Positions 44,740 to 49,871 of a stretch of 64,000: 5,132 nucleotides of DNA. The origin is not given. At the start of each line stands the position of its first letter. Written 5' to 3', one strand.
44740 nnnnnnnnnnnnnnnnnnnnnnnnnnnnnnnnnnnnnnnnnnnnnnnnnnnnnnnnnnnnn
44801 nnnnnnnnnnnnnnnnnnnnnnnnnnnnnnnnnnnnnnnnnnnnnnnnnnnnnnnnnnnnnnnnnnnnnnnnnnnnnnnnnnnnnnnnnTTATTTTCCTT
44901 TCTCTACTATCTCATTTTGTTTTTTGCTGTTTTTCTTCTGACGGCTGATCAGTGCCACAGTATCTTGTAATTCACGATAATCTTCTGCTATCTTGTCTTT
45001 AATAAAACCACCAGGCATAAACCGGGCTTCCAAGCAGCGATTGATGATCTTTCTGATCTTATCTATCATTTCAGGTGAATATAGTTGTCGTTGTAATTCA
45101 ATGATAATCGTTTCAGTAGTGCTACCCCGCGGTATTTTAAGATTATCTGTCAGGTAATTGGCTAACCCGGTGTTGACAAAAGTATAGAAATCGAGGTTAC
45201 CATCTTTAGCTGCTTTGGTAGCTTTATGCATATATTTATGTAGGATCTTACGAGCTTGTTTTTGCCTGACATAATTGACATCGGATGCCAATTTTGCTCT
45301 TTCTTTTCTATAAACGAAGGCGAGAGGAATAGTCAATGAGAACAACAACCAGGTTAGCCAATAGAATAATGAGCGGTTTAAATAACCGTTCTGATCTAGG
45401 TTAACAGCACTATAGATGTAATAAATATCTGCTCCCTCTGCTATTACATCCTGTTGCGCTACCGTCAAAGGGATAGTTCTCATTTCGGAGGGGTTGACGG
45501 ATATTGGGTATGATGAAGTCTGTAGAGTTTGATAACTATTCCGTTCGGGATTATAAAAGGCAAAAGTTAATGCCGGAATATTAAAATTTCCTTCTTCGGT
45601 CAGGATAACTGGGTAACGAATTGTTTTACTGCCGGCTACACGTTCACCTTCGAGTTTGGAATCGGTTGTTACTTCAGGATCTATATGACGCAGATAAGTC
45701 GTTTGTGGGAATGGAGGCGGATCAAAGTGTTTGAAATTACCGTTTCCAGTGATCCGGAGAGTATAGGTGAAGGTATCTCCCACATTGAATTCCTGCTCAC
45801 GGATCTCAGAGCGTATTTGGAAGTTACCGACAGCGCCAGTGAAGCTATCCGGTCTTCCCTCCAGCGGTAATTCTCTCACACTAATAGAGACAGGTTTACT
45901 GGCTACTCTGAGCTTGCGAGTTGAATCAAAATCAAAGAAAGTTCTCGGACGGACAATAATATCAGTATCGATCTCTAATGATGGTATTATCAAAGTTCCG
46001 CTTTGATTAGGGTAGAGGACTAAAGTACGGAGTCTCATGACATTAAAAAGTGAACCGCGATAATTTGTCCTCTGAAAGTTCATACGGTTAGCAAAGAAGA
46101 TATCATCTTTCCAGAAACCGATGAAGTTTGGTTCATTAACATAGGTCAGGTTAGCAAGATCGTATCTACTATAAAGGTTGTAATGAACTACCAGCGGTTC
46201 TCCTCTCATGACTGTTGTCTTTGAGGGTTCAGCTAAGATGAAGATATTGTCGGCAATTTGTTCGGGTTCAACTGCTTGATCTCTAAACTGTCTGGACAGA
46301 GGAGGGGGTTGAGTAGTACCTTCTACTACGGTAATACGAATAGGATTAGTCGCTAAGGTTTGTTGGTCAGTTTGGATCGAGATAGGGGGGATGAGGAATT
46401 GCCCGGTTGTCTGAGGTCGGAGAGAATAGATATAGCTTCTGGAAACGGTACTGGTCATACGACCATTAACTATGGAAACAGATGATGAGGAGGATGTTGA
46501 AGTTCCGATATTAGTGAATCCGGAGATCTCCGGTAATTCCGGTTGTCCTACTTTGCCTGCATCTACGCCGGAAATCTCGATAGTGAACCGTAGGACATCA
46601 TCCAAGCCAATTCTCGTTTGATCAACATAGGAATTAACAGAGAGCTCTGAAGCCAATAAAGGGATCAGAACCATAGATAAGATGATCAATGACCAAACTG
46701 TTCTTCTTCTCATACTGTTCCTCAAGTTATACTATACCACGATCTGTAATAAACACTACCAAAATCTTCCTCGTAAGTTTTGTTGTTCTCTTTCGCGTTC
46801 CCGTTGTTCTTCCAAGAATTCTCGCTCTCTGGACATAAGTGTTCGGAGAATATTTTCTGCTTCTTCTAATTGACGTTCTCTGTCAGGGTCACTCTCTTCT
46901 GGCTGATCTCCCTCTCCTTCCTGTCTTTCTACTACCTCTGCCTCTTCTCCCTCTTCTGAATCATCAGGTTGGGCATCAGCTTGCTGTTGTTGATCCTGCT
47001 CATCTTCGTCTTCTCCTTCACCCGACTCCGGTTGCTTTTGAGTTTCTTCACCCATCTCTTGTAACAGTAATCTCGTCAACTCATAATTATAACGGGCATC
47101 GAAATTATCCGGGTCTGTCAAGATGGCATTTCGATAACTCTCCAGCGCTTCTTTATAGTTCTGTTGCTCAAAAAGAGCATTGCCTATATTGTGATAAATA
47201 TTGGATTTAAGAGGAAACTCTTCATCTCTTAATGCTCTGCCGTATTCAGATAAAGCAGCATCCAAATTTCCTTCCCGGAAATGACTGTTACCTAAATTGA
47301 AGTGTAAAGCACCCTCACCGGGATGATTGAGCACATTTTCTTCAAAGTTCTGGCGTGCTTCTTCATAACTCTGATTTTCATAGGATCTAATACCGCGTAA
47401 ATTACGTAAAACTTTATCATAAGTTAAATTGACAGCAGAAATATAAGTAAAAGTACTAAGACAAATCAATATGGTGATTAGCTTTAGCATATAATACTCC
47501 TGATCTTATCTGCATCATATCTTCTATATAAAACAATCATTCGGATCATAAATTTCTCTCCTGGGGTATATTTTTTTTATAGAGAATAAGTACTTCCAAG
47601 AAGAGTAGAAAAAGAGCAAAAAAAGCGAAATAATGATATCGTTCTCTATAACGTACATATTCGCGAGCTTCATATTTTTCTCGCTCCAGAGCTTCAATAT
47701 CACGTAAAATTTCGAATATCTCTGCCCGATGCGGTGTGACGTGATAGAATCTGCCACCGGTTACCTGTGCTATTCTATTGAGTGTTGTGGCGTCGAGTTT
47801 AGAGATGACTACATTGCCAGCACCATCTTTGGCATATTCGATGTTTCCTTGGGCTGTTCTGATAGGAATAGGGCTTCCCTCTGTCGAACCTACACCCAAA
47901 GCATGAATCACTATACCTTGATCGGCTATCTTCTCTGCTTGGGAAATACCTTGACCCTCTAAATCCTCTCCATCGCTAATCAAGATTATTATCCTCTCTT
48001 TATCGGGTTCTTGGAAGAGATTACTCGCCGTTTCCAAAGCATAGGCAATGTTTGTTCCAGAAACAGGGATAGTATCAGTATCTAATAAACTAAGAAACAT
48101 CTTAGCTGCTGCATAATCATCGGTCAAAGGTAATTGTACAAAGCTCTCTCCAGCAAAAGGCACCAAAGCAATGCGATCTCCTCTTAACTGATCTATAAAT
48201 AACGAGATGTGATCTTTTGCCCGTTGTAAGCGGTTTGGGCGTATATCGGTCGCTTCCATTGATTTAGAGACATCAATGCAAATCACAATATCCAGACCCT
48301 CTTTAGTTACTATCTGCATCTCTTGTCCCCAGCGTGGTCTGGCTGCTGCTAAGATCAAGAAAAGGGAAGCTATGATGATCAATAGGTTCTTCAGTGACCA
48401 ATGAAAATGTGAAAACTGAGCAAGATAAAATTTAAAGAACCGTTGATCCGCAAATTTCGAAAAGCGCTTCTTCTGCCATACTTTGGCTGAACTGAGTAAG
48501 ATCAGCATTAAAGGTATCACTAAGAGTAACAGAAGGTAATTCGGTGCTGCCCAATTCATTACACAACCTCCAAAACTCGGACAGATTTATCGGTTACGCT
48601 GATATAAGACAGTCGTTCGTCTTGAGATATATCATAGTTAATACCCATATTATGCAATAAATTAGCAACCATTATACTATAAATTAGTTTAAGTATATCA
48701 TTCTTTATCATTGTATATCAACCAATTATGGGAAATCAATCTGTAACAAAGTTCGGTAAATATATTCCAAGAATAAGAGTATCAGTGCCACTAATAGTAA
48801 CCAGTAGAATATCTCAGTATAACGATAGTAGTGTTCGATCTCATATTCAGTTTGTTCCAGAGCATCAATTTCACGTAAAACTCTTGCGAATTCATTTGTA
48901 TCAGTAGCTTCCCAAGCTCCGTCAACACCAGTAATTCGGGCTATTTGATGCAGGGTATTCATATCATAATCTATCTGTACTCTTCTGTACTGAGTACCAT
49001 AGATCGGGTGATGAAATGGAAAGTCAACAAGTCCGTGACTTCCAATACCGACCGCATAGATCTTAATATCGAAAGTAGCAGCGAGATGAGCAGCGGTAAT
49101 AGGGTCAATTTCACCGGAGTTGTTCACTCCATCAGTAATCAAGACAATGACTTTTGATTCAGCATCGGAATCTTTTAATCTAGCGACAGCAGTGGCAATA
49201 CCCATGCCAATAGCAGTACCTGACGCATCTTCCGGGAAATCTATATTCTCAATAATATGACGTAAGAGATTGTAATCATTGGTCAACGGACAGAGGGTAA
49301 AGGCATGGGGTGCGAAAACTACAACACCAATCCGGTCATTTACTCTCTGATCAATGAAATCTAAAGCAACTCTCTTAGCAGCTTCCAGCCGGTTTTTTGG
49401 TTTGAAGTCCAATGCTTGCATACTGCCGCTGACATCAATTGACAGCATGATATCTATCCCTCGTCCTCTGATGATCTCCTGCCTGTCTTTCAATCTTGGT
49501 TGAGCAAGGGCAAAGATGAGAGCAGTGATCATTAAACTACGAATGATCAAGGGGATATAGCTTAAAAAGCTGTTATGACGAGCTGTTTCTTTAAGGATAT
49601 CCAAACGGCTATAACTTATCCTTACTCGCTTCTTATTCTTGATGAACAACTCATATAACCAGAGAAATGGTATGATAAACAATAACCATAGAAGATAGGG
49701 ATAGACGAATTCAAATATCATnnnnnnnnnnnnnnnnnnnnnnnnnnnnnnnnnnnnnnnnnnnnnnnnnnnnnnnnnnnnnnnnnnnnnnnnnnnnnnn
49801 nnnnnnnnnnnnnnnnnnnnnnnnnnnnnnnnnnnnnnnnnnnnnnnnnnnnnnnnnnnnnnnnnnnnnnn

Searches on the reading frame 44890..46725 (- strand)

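Call 49: search_protein_families(library=pfam, proteins=[window:44890-46725:-], max_evalue=0.00001)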
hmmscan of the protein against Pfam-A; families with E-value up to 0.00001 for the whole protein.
window:44890-46725:- (611 aa): 1 family
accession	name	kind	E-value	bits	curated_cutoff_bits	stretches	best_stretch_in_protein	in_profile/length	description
PF13584.12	BatD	-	2e-35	121.7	24.1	2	34-133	3-92/92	BatD DUF11 like domain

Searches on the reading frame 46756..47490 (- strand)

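Call 49: search_protein_families(library=pfam, proteins=[window:46756-47490:-], max_evalue=0.00001)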
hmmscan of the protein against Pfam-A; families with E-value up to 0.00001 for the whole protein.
window:46756-47490:- (244 aa): 9 families
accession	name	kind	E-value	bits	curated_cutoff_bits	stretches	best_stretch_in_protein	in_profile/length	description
PF07719.23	TPR_2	-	1.1e-15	56.8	27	1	98-129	3-34/34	Tetratricopeptide repeat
PF13432.12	TPR_16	-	4.6e-14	53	32.7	1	36-88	7-58/65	Tetratricopeptide repeat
PF00515.34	TPR_1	-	9.6e-14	51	27.8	1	97-129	2-34/34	Tetratricopeptide repeat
PF13414.12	TPR_11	-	2.2e-11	43.7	26.8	1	103-135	1-33/42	TPR repeat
PF14559.12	TPR_19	-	1.7e-10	41.5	25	0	106-143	1-36/68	Tetratricopeptide repeat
PF13424.12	TPR_12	-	1.3e-08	35.3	30.1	0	42-88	26-73/77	Tetratricopeptide repeat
PF13181.12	TPR_8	-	1.7e-08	34.4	25.7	0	97-129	2-34/34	Tetratricopeptide repeat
PF13428.12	TPR_14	-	2.2e-07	31.3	23.5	0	98-136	3-41/44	Tetratricopeptide repeat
PF13174.12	TPR_6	-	6.5e-06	26.9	26.3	0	101-128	5-32/33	Tetratricopeptide repeat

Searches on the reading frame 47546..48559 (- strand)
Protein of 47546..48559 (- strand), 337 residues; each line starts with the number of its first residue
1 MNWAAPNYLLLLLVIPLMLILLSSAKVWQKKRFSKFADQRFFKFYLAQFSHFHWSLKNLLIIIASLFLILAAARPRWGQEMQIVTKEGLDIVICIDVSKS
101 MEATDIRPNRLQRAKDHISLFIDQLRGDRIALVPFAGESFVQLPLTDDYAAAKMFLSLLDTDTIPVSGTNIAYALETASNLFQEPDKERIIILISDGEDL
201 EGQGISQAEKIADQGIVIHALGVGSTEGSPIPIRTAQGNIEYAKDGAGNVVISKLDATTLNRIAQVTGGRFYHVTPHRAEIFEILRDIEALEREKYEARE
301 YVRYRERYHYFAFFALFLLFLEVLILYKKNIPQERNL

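Call 49: search_protein_families(library=pfam, proteins=[window:47546-48559:-], max_evalue=0.00001)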
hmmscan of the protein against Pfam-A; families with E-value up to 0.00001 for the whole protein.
window:47546-48559:- (337 aa): 5 families
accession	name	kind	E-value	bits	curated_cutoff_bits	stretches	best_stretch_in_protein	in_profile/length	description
PF13519.12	VWA_2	-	4.7e-23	82.3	27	1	91-198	1-107/107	von Willebrand factor type A domain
PF00092.34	VWA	-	2.4e-17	64.1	23.8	1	90-226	1-142/174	von Willebrand factor type A domain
PF13768.12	VWA_3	-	2.6e-07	31.3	27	1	90-226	2-136/155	von Willebrand factor type A domain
PF05762.20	VWA_CoxE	-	6.9e-06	26.1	26.4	0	166-204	127-166/222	VWA domain containing CoxE-like protein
PF06707.17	DUF1194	-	9.1e-06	25.5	27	0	90-228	5-159/206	Protein of unknown function (DUF1194)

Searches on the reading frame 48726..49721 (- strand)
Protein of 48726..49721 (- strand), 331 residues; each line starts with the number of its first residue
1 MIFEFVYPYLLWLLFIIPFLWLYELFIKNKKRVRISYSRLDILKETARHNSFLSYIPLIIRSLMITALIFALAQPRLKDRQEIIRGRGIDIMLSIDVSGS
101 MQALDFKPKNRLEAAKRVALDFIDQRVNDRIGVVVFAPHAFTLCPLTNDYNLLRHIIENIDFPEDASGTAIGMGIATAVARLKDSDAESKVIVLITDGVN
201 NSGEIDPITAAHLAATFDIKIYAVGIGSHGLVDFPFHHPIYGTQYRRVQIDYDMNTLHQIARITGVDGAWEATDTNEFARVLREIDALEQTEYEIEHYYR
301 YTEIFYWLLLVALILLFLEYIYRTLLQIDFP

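Call 49: search_protein_families(library=pfam, proteins=[window:48726-49721:-], max_evalue=0.00001)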
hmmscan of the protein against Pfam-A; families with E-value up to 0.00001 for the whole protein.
window:48726-49721:- (331 aa): 4 families
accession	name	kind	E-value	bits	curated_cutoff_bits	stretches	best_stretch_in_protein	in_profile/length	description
PF00092.34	VWA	-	1.9e-19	71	23.8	1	90-229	1-142/174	von Willebrand factor type A domain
PF13519.12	VWA_2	-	3.6e-19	69.8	27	1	91-198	1-106/107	von Willebrand factor type A domain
PF07584.16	BatA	-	6.7e-11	42.9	25.9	1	1-75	1-77/77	Aerotolerance regulator N-terminal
PF01882.25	DUF58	-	3.3e-07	30.2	23.4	1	84-201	31-146/216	Protein of unknown function DUF58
